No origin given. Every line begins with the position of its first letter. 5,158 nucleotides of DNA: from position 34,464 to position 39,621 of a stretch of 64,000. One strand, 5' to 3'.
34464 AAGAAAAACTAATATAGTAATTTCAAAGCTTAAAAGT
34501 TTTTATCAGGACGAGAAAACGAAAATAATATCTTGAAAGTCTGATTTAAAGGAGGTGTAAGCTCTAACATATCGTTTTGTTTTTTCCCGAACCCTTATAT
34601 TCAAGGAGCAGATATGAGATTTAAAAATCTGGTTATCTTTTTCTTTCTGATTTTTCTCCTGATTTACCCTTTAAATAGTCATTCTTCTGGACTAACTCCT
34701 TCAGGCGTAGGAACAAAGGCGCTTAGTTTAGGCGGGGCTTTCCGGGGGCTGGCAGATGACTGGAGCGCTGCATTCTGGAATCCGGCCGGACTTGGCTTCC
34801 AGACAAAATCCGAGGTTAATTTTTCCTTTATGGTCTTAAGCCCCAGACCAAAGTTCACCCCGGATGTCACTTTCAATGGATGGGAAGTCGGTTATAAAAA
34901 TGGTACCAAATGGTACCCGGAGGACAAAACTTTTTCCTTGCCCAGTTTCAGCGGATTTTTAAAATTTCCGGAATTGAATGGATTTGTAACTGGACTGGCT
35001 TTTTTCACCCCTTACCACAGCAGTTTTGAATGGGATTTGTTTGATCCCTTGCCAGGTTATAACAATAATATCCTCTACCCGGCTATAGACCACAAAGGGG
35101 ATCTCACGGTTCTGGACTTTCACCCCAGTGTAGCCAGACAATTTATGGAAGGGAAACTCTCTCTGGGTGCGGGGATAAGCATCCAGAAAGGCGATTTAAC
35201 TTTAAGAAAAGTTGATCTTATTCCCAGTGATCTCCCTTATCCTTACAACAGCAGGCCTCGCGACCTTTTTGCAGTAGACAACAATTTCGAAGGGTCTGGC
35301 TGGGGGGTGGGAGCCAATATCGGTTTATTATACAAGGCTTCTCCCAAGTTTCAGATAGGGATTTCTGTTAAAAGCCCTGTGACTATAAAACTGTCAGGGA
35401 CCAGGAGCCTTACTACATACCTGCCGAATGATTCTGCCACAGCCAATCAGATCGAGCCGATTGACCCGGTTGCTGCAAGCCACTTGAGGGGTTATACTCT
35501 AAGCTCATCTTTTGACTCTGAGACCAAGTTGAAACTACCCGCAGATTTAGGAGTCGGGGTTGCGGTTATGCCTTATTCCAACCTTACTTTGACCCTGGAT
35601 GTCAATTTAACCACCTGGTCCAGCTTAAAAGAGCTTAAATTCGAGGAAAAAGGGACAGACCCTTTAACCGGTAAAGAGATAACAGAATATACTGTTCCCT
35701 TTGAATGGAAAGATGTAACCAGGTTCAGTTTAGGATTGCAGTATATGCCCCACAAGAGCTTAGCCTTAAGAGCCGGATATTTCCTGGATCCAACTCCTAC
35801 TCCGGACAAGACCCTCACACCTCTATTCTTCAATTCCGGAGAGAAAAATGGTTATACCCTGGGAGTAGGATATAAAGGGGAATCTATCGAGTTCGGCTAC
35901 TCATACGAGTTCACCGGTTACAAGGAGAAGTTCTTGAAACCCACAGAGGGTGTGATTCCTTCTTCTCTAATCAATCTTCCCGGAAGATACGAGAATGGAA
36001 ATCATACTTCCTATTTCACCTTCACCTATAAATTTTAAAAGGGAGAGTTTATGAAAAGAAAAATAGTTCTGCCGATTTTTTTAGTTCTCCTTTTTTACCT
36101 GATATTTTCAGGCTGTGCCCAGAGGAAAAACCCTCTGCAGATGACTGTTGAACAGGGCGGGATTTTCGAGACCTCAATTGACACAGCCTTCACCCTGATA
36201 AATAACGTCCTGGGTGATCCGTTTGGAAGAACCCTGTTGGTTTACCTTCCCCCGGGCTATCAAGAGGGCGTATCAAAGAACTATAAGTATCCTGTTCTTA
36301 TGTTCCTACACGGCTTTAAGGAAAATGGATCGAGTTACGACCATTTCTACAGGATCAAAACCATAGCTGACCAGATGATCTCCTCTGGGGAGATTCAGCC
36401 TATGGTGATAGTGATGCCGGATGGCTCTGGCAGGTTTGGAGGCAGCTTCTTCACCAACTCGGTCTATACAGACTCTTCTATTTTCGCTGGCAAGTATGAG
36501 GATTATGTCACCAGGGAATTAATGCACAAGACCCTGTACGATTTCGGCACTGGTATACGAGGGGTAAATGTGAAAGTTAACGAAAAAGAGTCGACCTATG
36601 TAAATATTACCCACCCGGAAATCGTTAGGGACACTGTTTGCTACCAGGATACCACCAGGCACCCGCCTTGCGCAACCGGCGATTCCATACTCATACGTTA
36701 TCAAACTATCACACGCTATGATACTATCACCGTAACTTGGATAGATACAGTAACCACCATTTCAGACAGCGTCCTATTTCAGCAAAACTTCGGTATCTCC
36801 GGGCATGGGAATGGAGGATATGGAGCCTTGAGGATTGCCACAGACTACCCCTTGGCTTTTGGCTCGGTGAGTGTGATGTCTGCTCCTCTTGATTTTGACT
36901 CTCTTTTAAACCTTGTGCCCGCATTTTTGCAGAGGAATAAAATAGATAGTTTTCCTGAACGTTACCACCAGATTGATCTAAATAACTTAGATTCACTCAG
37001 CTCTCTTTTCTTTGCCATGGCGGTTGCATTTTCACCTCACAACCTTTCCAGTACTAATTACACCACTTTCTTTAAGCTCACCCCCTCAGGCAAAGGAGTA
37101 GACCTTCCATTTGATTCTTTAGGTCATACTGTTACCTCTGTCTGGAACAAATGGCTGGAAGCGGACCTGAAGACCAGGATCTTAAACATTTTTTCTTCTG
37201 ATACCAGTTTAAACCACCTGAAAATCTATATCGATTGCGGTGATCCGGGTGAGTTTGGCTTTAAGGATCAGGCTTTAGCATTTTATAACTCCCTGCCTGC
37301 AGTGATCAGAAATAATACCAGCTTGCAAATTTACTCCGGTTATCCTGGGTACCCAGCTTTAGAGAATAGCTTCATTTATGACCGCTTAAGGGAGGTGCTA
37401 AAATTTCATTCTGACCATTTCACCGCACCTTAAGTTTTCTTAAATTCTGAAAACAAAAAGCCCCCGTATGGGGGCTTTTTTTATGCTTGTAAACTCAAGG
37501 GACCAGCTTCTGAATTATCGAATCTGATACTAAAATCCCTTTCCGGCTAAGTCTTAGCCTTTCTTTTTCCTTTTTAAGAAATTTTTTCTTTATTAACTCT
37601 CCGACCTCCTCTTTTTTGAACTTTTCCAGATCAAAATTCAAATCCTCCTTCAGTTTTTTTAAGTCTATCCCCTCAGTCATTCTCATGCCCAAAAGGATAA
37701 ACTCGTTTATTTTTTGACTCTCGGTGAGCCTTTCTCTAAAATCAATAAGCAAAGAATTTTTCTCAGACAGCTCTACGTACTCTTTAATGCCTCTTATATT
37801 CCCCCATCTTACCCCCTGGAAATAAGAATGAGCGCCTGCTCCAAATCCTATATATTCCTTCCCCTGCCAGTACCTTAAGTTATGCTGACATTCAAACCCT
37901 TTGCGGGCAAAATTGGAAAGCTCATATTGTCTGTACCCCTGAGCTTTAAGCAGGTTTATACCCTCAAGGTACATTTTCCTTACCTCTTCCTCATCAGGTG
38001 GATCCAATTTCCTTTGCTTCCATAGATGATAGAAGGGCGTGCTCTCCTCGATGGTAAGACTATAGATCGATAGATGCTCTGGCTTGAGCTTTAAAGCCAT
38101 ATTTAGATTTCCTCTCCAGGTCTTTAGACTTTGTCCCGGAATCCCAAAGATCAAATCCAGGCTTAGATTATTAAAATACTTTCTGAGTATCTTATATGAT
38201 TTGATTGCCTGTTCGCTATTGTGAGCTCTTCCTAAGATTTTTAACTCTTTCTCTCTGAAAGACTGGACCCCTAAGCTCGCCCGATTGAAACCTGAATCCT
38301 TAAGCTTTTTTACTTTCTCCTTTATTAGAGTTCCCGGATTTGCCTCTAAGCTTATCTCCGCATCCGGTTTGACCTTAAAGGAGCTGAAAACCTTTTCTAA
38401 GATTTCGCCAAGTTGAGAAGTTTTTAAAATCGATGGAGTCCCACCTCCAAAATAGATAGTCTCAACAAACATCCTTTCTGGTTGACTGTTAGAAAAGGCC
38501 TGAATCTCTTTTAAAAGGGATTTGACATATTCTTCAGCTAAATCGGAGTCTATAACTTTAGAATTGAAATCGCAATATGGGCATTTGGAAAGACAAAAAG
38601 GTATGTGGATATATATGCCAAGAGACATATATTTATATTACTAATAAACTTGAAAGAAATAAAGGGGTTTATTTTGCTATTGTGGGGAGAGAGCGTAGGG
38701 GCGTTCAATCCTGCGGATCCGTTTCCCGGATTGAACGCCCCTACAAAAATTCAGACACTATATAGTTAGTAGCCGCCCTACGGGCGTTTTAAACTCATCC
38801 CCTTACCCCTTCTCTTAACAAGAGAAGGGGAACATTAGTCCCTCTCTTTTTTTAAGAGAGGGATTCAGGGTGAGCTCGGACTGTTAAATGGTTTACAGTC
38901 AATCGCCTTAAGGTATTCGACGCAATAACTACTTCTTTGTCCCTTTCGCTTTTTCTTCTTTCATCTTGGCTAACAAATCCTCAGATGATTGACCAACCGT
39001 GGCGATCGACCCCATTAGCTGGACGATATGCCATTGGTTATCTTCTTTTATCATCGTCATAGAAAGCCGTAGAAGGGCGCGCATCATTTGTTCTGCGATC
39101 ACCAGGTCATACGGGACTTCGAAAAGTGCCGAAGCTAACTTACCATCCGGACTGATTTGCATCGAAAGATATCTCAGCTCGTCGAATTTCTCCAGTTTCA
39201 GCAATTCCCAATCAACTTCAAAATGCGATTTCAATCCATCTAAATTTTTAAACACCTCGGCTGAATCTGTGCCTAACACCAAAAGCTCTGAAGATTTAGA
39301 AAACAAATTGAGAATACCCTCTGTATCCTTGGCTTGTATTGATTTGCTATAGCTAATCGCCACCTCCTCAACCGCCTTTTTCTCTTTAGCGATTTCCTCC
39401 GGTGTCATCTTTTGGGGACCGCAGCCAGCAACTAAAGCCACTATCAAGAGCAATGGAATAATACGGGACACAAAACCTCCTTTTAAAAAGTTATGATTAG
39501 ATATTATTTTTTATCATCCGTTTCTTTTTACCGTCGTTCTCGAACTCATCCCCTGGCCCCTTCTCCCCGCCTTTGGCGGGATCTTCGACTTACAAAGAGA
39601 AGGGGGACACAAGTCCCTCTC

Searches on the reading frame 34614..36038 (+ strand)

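Call 43: search_protein_families(library=pfam, proteins=[window:34614-36038:+], max_evalue=0.01)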
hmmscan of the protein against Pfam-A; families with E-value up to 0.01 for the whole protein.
window:34614-36038:+ (474 aa): 1 family
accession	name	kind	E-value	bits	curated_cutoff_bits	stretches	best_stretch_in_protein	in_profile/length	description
PF03349.22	Toluene_X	-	1.8e-34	119.4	29.7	1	46-474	33-421/421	Outer membrane protein transport protein (OMPP1/FadL/TodX)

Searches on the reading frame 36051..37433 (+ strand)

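Call 43: search_protein_families(library=pfam, proteins=[window:36051-37433:+], max_evalue=0.01)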
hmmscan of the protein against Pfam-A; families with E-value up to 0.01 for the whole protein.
window:36051-37433:+ (460 aa): 1 family
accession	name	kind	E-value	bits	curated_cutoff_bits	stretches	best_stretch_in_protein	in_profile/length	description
PF00756.26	Esterase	-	2.3e-19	70.6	22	2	60-158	8-103/251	Putative esterase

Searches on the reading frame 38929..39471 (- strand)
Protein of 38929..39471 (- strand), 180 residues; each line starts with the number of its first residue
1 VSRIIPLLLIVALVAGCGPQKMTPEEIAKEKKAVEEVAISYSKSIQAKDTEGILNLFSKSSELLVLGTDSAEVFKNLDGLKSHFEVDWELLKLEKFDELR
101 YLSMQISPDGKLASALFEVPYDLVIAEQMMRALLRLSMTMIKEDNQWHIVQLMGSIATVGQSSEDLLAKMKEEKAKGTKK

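Call 43: search_protein_families(library=pfam, proteins=[window:38929-39471:-], max_evalue=0.01)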
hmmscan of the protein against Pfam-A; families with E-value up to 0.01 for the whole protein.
window:38929-39471:- (180 aa): 1 family
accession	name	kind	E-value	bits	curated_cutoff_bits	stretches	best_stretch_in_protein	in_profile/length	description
PF13474.12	SnoaL_3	-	4.3e-06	27.5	22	1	35-157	2-119/121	SnoaL-like domain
